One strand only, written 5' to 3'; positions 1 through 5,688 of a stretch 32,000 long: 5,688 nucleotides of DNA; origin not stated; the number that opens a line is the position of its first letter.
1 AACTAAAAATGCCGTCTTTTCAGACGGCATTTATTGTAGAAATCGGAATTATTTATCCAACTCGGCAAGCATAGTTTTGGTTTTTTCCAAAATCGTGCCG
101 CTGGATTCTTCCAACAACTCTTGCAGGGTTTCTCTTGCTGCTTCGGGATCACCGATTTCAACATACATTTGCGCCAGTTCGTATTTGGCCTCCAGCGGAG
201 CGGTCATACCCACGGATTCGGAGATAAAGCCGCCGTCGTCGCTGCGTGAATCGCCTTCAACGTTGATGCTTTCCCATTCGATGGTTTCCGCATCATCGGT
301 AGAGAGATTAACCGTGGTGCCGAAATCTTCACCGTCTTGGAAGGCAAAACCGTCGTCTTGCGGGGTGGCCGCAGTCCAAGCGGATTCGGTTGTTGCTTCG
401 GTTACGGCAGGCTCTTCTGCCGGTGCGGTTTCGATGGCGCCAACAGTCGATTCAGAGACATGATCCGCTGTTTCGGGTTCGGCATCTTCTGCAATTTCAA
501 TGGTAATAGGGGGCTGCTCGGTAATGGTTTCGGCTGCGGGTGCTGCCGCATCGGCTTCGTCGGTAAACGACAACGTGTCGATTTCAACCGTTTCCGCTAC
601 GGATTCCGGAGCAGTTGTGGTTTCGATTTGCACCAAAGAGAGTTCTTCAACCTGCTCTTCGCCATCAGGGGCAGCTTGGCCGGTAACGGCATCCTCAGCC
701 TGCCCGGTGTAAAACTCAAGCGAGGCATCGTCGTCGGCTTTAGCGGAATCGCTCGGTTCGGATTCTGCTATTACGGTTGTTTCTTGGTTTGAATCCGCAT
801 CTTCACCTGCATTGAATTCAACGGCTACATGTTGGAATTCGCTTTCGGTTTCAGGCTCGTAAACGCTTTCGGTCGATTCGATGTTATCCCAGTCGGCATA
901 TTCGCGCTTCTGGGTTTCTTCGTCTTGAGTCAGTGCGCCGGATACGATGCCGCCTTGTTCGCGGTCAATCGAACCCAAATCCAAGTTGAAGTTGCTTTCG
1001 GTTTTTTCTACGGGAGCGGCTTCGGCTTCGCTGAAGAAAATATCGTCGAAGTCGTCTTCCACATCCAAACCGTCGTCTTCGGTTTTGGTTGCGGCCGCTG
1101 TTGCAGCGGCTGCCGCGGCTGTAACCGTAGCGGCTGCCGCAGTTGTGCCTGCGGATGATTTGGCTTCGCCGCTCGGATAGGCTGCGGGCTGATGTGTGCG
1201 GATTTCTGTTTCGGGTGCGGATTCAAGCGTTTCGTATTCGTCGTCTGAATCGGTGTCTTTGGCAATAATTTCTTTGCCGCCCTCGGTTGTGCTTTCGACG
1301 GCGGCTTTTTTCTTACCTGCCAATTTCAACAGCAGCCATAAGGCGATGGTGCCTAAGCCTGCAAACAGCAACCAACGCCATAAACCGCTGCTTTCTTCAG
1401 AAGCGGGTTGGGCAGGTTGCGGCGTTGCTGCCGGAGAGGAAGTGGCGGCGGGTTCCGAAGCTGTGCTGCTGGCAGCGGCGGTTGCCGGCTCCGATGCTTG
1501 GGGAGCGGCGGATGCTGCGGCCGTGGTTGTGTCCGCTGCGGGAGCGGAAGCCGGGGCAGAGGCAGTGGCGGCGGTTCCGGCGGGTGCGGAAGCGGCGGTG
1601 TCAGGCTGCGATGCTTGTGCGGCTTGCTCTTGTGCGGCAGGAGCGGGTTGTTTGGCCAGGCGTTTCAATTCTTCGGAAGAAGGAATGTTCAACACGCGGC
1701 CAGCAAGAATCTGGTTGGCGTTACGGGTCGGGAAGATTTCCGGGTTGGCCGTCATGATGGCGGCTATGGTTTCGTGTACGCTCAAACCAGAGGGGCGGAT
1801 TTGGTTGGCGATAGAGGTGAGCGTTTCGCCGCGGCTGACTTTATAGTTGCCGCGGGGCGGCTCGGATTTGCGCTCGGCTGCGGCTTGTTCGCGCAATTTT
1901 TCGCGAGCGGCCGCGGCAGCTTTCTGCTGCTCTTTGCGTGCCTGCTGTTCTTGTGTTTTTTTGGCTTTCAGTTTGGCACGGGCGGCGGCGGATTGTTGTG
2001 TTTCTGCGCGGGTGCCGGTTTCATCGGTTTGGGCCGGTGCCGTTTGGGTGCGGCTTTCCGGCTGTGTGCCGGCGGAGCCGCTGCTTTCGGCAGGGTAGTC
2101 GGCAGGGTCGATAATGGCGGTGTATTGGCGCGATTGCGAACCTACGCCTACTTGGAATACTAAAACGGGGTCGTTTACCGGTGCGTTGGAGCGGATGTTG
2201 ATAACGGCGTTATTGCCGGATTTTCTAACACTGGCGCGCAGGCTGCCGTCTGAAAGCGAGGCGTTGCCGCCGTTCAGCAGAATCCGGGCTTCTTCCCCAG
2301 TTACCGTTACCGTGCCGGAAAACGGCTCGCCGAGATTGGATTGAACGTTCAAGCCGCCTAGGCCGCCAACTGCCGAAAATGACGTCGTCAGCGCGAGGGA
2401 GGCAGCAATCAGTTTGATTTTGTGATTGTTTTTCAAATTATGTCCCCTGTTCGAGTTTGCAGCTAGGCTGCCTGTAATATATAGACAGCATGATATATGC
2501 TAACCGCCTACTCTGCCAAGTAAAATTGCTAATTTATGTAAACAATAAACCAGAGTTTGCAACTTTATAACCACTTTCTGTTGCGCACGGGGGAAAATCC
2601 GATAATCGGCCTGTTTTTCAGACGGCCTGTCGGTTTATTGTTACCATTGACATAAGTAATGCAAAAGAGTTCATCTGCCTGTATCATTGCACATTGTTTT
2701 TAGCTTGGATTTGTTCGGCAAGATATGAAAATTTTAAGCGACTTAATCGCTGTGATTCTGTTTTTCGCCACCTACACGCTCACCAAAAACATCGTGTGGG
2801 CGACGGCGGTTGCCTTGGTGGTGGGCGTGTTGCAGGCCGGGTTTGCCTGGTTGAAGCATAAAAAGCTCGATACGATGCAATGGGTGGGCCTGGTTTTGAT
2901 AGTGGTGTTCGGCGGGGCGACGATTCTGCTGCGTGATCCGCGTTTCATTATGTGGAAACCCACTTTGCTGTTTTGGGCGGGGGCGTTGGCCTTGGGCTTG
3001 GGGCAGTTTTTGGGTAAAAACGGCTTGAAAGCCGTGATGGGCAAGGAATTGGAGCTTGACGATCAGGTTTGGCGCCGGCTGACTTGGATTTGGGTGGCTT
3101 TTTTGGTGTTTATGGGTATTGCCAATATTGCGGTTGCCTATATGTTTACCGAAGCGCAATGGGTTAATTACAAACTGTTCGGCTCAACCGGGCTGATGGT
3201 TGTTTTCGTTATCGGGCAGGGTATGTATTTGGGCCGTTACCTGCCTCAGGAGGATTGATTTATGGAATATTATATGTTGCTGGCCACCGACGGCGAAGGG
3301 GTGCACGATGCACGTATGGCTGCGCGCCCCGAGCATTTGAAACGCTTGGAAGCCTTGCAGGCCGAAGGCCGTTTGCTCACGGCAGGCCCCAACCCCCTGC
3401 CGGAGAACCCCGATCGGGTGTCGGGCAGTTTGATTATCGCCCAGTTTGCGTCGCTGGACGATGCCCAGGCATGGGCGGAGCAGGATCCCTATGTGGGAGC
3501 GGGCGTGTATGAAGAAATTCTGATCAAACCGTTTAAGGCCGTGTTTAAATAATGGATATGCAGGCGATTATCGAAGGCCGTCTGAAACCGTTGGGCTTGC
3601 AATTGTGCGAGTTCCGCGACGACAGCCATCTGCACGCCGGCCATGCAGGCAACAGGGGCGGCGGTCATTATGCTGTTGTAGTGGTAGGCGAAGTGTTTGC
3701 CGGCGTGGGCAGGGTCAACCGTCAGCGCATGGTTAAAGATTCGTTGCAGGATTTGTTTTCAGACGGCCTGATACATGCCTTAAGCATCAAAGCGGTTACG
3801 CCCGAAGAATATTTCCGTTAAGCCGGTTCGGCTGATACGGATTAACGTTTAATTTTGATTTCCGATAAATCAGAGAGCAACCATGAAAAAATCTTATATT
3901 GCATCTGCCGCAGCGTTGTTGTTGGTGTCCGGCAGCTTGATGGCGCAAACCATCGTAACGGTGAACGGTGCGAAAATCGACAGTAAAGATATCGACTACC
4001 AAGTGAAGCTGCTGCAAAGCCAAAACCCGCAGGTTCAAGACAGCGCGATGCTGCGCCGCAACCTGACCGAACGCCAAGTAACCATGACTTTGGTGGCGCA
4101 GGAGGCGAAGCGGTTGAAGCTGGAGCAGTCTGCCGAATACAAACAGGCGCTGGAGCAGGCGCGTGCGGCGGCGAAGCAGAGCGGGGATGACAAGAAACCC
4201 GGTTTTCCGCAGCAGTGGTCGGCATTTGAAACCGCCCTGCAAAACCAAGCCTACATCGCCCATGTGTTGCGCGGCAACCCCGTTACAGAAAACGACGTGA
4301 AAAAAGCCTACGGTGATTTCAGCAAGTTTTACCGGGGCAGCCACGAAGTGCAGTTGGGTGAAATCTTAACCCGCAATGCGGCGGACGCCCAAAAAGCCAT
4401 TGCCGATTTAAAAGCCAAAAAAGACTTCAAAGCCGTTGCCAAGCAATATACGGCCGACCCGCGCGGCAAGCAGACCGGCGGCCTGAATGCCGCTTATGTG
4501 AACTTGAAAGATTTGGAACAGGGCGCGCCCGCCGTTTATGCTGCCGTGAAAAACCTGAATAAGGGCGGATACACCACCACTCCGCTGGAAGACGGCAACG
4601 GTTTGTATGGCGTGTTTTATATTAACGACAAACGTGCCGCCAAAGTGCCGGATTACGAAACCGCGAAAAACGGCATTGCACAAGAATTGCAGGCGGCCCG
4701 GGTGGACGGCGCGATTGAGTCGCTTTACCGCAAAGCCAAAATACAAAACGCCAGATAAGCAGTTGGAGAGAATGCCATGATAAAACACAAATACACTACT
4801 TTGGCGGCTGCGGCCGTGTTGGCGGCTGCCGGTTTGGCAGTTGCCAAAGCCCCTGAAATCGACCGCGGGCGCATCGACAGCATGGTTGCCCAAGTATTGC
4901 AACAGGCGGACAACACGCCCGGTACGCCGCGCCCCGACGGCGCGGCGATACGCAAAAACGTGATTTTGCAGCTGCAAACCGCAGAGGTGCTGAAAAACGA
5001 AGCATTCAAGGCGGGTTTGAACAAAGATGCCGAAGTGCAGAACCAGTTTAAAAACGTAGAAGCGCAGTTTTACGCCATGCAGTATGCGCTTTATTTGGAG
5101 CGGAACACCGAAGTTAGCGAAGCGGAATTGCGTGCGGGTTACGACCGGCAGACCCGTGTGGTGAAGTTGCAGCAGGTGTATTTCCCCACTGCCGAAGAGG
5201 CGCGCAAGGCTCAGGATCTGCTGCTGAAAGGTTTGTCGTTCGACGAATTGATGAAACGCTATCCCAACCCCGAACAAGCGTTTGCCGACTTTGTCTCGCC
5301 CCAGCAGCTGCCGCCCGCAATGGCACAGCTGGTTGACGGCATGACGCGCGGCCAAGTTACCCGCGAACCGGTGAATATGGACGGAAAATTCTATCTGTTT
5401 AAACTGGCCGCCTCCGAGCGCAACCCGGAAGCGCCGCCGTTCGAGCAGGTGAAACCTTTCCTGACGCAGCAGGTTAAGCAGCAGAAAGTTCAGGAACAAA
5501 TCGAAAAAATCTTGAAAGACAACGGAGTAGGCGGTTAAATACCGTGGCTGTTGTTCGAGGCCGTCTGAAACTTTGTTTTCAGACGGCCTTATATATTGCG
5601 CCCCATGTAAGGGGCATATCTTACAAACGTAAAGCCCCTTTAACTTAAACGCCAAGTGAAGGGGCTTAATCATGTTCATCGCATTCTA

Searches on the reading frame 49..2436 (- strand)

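Call 42: search_protein_families(library=pfam, proteins=[window:49-2436:-], max_evalue=0.00001)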
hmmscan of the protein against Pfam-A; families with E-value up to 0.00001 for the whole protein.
window:49-2436:- (795 aa): 1 family
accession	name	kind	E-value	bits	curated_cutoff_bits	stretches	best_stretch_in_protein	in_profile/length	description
PF25800.1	FimV_N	-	4.4e-08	33.6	27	0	66-111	57-107/108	FimV N-terminal domain Ig-like domain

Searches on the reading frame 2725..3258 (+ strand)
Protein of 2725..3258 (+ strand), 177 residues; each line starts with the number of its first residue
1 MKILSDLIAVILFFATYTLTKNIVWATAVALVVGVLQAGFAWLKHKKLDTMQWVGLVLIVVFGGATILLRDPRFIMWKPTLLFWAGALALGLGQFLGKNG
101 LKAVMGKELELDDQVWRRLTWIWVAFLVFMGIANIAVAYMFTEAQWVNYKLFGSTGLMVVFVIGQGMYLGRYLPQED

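Call 42: search_protein_families(library=pfam, proteins=[window:2725-3258:+], max_evalue=0.00001)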
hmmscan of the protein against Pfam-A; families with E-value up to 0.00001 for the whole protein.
window:2725-3258:+ (177 aa): 1 family
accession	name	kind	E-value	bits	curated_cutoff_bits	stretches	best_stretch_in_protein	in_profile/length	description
PF04279.20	IspA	-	9.2e-60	202.3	28.7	1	1-175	1-175/176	Intracellular septation protein A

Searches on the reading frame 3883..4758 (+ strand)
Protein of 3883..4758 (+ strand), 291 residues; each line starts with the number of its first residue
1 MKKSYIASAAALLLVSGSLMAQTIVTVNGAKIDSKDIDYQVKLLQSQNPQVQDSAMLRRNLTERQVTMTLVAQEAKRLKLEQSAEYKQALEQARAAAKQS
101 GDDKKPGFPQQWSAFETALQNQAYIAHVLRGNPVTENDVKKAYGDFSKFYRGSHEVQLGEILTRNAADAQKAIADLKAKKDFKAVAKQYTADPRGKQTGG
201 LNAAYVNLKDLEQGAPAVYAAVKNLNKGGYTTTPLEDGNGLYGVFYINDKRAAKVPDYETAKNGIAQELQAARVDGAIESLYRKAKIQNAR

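Call 42: search_protein_families(library=pfam, proteins=[window:3883-4758:+], max_evalue=0.00001)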
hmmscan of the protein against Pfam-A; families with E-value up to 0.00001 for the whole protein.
window:3883-4758:+ (291 aa): 1 family
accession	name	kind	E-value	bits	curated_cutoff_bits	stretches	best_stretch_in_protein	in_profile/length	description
PF13145.12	Rotamase_2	-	5.9e-09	37.2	27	1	134-263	1-121/121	PPIC-type PPIASE domain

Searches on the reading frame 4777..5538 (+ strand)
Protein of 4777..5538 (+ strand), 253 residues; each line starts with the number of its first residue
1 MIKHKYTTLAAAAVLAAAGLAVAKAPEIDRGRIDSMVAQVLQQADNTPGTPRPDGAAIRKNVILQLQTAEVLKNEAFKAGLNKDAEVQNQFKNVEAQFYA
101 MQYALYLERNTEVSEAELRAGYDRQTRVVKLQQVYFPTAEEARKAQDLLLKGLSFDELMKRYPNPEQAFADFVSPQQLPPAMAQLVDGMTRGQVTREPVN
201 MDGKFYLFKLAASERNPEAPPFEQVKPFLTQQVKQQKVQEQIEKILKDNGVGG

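Call 42: search_protein_families(library=pfam, proteins=[window:4777-5538:+], max_evalue=0.00001)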
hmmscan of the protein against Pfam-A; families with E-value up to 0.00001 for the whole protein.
window:4777-5538:+ (253 aa): 1 family
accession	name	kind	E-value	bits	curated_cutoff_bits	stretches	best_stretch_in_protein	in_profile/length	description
PF13145.12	Rotamase_2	-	1.1e-13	52.5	27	1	113-227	1-121/121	PPIC-type PPIASE domain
